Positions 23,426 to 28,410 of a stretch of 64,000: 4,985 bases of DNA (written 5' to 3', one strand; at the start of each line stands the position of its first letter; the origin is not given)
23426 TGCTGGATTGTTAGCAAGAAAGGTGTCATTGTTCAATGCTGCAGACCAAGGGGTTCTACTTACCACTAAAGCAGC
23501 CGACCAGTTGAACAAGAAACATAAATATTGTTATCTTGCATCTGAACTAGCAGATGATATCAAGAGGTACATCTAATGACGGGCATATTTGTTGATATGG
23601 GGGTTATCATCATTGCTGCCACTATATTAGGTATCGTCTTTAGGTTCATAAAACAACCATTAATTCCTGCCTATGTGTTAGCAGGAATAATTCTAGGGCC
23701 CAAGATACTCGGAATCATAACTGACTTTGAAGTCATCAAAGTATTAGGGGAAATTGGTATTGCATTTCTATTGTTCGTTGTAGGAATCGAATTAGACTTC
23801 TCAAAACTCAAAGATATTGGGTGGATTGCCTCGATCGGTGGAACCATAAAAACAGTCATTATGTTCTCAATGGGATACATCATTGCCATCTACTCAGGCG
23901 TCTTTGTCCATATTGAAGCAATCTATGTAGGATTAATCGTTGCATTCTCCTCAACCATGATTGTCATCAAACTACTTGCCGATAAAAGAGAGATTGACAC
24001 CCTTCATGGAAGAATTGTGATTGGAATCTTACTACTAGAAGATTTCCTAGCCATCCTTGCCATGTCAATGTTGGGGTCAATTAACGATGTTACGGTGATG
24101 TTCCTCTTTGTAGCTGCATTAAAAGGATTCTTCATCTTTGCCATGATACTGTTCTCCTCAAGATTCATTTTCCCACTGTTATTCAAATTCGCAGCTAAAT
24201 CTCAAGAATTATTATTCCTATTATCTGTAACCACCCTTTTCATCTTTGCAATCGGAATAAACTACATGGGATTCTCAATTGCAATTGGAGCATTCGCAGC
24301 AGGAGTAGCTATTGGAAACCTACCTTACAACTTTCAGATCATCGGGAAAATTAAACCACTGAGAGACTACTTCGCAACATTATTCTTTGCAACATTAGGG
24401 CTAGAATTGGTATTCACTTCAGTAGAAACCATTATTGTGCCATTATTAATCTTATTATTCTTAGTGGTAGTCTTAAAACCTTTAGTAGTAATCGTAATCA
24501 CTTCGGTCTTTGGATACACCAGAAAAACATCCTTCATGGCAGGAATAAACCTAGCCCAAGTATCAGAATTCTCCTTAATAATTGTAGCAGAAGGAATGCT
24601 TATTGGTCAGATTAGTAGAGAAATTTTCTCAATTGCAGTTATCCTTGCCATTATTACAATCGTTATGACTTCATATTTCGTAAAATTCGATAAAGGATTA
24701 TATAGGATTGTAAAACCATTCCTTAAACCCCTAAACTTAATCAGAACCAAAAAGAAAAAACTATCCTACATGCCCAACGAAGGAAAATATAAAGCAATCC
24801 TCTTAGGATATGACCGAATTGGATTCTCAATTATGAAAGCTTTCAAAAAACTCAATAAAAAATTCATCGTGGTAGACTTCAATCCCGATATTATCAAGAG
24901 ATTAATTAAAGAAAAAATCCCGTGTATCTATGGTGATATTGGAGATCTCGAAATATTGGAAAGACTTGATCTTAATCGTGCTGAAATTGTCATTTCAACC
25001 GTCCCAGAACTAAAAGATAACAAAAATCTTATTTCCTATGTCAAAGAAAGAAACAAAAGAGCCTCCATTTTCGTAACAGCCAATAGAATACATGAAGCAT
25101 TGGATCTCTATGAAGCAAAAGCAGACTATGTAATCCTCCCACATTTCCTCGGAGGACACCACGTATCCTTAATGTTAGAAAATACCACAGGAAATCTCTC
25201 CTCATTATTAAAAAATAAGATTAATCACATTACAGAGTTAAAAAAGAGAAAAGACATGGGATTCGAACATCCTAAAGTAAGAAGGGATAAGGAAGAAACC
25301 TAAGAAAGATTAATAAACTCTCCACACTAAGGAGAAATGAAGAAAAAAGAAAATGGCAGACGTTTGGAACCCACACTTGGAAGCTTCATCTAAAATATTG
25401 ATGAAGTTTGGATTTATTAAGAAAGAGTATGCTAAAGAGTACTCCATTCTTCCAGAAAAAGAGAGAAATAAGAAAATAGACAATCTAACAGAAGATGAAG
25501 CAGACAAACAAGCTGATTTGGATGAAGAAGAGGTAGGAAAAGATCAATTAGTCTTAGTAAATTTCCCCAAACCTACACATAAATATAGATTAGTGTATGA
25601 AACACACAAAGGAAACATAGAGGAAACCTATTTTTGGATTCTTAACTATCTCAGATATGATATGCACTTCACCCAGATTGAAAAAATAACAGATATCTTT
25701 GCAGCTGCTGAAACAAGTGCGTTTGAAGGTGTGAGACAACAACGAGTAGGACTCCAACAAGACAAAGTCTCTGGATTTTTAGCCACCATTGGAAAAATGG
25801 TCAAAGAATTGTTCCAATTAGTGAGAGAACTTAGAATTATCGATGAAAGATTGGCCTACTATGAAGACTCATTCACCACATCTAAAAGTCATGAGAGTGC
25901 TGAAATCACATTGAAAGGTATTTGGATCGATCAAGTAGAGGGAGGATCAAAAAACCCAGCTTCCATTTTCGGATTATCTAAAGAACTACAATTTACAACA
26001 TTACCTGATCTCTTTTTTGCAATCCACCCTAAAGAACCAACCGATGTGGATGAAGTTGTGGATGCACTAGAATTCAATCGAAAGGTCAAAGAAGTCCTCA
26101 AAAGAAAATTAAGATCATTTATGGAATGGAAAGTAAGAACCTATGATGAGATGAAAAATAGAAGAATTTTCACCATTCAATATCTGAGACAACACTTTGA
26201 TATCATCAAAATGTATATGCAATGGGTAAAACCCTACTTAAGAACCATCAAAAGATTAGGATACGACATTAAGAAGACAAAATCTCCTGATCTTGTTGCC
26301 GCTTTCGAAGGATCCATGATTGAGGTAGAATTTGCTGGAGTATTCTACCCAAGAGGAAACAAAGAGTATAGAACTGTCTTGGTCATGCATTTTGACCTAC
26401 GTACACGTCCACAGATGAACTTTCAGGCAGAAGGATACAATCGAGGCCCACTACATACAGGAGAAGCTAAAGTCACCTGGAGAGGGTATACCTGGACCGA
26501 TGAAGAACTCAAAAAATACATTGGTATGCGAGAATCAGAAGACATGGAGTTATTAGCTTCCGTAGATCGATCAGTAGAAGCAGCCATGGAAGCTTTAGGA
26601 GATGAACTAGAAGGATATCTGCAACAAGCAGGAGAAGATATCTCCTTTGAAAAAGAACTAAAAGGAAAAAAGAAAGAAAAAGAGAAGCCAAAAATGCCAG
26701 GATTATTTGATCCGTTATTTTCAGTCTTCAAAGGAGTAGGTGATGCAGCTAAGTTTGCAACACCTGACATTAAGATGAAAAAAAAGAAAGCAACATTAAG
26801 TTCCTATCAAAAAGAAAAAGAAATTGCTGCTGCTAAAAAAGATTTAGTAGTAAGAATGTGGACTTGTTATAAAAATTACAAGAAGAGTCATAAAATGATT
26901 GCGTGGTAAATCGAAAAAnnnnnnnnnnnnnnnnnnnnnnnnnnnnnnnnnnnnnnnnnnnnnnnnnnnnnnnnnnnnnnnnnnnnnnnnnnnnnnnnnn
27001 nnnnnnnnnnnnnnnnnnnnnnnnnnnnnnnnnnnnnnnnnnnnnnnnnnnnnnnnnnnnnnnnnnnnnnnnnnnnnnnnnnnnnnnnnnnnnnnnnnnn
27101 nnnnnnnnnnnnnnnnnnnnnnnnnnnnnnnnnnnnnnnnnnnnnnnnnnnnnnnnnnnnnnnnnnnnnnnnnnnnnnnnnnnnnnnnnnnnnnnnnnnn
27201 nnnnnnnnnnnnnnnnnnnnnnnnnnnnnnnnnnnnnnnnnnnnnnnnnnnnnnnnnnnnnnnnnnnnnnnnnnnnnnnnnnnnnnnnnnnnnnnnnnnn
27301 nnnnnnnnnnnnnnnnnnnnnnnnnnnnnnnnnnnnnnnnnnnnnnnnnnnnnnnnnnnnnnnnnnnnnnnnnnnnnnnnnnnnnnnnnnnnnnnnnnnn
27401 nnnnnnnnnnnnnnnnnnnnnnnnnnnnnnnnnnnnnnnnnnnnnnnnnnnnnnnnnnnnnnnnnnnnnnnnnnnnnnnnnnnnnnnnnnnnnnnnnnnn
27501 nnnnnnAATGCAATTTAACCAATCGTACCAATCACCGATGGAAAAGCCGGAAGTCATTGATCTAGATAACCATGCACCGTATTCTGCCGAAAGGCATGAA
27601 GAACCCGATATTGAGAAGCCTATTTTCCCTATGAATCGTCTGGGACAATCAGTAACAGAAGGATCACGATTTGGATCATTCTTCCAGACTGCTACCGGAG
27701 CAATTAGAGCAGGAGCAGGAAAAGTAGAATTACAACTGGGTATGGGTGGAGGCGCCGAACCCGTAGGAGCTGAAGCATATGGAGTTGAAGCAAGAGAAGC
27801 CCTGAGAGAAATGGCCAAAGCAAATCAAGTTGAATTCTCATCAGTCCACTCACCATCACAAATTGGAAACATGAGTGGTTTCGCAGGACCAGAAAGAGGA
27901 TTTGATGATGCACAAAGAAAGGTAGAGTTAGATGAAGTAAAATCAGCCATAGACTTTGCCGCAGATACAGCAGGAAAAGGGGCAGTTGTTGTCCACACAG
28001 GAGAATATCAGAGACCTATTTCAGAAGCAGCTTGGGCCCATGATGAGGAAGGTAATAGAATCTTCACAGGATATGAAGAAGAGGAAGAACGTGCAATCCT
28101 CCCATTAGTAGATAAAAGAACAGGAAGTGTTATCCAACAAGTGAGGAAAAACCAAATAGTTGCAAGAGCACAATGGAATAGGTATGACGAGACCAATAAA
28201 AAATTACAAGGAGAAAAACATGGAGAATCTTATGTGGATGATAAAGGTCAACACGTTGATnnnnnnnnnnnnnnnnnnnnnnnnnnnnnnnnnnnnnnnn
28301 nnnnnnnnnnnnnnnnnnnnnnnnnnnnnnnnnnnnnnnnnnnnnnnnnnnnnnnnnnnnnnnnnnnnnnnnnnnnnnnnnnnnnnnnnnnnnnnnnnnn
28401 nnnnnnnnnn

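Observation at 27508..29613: Xylose-isomerase/AP-endonuclease-2-like TIM barrel interrupted by a ~280-residue charged insertion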

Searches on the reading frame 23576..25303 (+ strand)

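Call 4: search_protein_families(library=pfam, proteins=[window:23576-25303:+], max_evalue=0.1)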
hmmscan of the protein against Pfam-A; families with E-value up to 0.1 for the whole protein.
window:23576-25303:+ (575 aa): 2 families
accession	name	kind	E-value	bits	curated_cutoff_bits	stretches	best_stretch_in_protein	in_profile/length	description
PF00999.27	Na_H_Exchanger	-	3e-54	184.8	26.2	1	13-365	2-365/375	Sodium/hydrogen exchanger, transmembrane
PF02254.24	TrkA_N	-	4e-20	72.7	23.8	1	408-522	2-116/116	TrkA-N domain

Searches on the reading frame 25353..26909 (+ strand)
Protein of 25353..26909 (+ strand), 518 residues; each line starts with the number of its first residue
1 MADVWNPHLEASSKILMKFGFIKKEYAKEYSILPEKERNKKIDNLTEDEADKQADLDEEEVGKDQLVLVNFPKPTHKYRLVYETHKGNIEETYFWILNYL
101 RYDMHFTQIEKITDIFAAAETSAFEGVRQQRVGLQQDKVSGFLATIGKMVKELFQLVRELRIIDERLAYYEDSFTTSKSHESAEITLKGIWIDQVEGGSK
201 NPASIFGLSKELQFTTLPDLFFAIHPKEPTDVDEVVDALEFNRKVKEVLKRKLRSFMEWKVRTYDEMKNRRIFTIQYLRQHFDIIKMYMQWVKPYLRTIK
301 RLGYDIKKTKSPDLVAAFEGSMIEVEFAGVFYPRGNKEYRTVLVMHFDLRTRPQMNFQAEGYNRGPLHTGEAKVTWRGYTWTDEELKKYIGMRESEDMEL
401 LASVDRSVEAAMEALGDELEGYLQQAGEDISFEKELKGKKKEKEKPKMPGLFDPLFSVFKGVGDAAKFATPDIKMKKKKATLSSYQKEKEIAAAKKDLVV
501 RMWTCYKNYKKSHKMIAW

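Call 4: search_protein_families(library=pfam, proteins=[window:25353-26909:+], max_evalue=0.1)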
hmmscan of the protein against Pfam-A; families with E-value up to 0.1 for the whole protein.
window:25353-26909:+ (518 aa): 0 families

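Call 18: search_protein_families(library=ncbifam, proteins=[window:25353-26909:+], max_evalue=0.1)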
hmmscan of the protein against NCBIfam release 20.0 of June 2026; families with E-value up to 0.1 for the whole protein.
window:25353-26909:+ (518 aa): 1 family
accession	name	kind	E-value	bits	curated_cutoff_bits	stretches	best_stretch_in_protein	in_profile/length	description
NF008072.0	PRK10809.1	equivalog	0.0056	16.4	190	1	5-50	145-190/194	ribosomal protein S5-alanine N-acetyltransferase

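Call 23: find_homologous_proteins(query=window:25353-26909:+)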
Query window:25353-26909:+ (518 aa): 1613 proteins with E <= 0.001 among 8000 candidates; the best 120 are listed.
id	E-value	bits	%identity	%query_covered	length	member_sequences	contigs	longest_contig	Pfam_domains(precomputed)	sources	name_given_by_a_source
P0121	0.0e+0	1168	100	100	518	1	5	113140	-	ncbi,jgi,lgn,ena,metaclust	jgi:hypothetical protein|metaclust:\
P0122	0.0e+0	1010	85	100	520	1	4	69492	-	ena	-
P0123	1.0e-265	900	76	100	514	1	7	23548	-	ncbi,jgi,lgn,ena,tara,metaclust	tara:strand:- start:1517 stop:3061 length:1545 start_codon:yes stop_codon:yes gene_type:complete|met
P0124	1.6e-251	853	73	100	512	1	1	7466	-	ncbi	-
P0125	2.7e-249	846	73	100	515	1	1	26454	-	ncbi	-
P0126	6.4e-216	736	79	80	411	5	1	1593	-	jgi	jgi:hypothetical protein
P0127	2.3e-187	642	63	89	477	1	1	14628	-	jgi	-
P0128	2.9e-184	631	57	98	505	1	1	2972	-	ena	-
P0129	3.9e-182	624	55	98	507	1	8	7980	-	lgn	-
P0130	6.1e-179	614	55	98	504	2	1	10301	-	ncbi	-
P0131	5.2e-178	611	58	94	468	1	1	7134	-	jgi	-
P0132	2.7e-177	608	60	91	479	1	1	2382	-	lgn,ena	-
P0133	7.1e-177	607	60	91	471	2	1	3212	-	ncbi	-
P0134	4.9e-176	604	55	98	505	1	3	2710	-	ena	-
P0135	3.5e-175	601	59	89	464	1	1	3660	-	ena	-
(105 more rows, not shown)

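Call 29: search_solved_structures(query=A2, max_evalue=10)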
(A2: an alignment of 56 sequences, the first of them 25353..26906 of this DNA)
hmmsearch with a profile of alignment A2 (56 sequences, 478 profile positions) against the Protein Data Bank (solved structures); distinct sequences matched with E-value up to 10: 0.

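Call 35: predict_structure(alignment_id=A2)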
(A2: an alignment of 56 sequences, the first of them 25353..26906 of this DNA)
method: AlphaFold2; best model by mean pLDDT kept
length: 518 residues; sequences in the alignment: 56
mean_pLDDT: 77.5   pTM: 0.56
mean pLDDT of the five models: 77.5, 77.1, 76.9, 75.4, 74.1
residues with pLDDT >= 90: 190; 70-90: 171; 50-70: 98; < 50: 59
segments of 3 or more residues with pLDDT < 50: 1-5, 118-125, 308-319, 431-450, 470-474
pLDDT, mean of each block of 10 residues (from residue 1): 46 85 94 91 90 89 80 92 75 89 90 60 52 74 84 90 92 89 91 80 81 86 91 92 90 93 93 90 82 67 52 47 82 92 89 58 57 92 92 70 58 73 73 44 42 51 50 54 90 95 93 77
secondary structure, 60 per line:
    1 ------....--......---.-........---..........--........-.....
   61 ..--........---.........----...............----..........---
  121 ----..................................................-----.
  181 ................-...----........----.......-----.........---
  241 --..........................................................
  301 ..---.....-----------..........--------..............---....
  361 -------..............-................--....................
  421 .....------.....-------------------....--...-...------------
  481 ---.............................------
elements in order: H7-10 H13-18 H24-31 H35-44 H47-53 E56-62 E65-72 E76-84 H89-103 E108-117 H125-174 H180-196 H205-212 H217-223 H229-237 H243-302 H306-310 E322-331 E340-353 H357-360 E368-381 H383-398 H401-425 H432-436 H456-459 H484-512

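Call 43: search_protein_families(library=phrogs, proteins=[window:25353-26909:+], max_evalue=0.01)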
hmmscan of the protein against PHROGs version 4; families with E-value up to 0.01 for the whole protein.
window:25353-26909:+ (518 aa): 1 family
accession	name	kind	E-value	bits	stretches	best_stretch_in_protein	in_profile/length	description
phrog_9870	-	unknown function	0.0099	17.1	0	246-308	18-72/87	-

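Call 72: search_protein_families(library=pfam, alignment_id=A2, max_evalue=0.05)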
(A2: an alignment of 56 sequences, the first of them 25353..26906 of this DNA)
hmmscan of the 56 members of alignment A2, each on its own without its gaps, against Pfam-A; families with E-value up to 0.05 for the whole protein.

A. member 1, window:25353-26906:+ (518 aa): 0 families

B. families by the number of members that match (of 56 scanned): 11 families
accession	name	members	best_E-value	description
PF05103.18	DivIVA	3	0.02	DivIVA protein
PF16865.10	GST_C_5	2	0.0044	Glutathione S-transferase, C-terminal domain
PF19025.5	DUF5751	2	0.021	Family of unknown function (DUF5751)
PF12998.12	ING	2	0.028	Inhibitor of growth proteins N-terminal histone-binding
PF16313.11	DUF4953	1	0.0029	Met-zincin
PF10786.14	HI_0552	1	0.014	HI_0552 protein family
PF22881.1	FilE_C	1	0.015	FilE, C-terminal domain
PF08374.16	Protocadherin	1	0.016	Protocadherin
PF14075.11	UBN_AB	1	0.019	Ubinuclein conserved middle domain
PF05099.18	TerB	1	0.032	Tellurite resistance protein TerB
PF12574.13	120_Rick_ant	1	0.035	120 KDa Rickettsia surface antigen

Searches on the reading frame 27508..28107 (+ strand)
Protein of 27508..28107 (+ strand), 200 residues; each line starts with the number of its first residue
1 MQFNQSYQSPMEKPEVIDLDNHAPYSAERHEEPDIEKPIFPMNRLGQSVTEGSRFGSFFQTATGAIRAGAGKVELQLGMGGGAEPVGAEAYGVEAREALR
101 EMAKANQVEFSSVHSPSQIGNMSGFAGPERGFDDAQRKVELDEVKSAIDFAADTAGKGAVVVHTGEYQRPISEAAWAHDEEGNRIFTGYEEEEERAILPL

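Call 6: search_protein_families(library=pfam, proteins=[window:27508-28107:+], max_evalue=1)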
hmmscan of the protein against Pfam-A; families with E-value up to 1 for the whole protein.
window:27508-28107:+ (200 aa): 1 family
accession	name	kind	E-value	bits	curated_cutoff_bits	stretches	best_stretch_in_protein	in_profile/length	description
PF01261.30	AP_endonuc_2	-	7.8e-06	26.2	31.1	1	82-178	20-103/249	Xylose isomerase-like TIM barrel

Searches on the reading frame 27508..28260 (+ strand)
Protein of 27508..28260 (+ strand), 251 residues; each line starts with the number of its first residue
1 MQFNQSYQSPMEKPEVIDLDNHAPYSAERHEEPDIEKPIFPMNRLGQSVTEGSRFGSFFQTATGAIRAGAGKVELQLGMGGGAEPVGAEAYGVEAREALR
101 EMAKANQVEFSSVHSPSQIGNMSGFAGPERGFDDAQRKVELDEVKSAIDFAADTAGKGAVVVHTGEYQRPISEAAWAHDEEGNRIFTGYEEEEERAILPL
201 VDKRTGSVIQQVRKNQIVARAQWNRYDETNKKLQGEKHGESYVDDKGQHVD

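Call 6: search_protein_families(library=pfam, proteins=[window:27508-28260:+], max_evalue=1)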
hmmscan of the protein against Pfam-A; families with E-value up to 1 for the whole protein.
window:27508-28260:+ (251 aa): 2 families
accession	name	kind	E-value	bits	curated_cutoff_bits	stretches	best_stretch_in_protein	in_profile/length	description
PF01261.30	AP_endonuc_2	-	1.3e-05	25.5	31.1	1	82-178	20-103/249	Xylose isomerase-like TIM barrel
PF12353.13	eIF3g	-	0.31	11.7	24.4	1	178-240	6-68/130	Eukaryotic translation initiation factor 3 subunit G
